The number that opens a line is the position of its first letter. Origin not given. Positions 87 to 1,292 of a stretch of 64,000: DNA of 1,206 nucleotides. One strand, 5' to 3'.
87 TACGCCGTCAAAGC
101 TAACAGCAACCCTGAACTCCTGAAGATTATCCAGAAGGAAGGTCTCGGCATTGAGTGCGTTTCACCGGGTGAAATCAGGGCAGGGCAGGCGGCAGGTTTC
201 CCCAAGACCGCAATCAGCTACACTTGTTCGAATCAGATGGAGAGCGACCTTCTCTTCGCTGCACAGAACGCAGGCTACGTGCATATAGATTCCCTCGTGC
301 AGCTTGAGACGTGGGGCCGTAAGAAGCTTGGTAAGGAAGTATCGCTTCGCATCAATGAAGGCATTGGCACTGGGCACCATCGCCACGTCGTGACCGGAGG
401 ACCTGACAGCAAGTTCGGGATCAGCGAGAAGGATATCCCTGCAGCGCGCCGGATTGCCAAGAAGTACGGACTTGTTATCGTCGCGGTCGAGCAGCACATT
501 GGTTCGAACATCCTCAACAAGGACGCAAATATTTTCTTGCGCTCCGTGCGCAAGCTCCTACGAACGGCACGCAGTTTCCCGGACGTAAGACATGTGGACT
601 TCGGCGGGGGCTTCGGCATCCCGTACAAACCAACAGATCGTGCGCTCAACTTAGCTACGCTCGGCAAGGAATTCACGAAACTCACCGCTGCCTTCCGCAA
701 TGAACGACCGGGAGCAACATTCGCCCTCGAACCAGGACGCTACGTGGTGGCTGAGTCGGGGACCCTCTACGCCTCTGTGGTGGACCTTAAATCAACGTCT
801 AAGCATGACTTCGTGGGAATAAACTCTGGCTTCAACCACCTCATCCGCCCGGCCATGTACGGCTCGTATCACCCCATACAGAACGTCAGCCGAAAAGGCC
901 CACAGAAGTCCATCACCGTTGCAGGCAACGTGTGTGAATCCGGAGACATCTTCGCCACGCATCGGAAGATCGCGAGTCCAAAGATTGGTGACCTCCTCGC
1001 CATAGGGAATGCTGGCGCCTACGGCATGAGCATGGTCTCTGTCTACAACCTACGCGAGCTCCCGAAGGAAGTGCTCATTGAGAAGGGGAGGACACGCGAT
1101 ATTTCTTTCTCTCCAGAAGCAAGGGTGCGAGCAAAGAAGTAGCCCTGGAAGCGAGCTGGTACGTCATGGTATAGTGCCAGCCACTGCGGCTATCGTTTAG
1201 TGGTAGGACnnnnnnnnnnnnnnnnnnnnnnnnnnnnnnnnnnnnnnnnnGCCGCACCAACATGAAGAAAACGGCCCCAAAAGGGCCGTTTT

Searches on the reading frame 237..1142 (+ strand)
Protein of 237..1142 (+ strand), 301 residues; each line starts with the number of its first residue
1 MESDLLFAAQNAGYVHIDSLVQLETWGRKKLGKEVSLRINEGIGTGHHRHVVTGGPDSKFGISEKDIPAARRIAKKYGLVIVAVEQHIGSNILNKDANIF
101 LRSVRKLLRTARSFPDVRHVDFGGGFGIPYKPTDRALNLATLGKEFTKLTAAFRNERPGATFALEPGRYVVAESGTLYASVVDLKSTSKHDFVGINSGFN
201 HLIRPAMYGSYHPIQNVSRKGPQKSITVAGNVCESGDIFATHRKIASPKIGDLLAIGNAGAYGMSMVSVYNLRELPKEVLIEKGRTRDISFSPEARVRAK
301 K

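Call 57: find_encoding_contigs(protein=window:237-1142:+, flank=10000, max_places=3)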
Protein window:237-1142:+ (301 aa): no gene with exactly this product is on record in the collection.
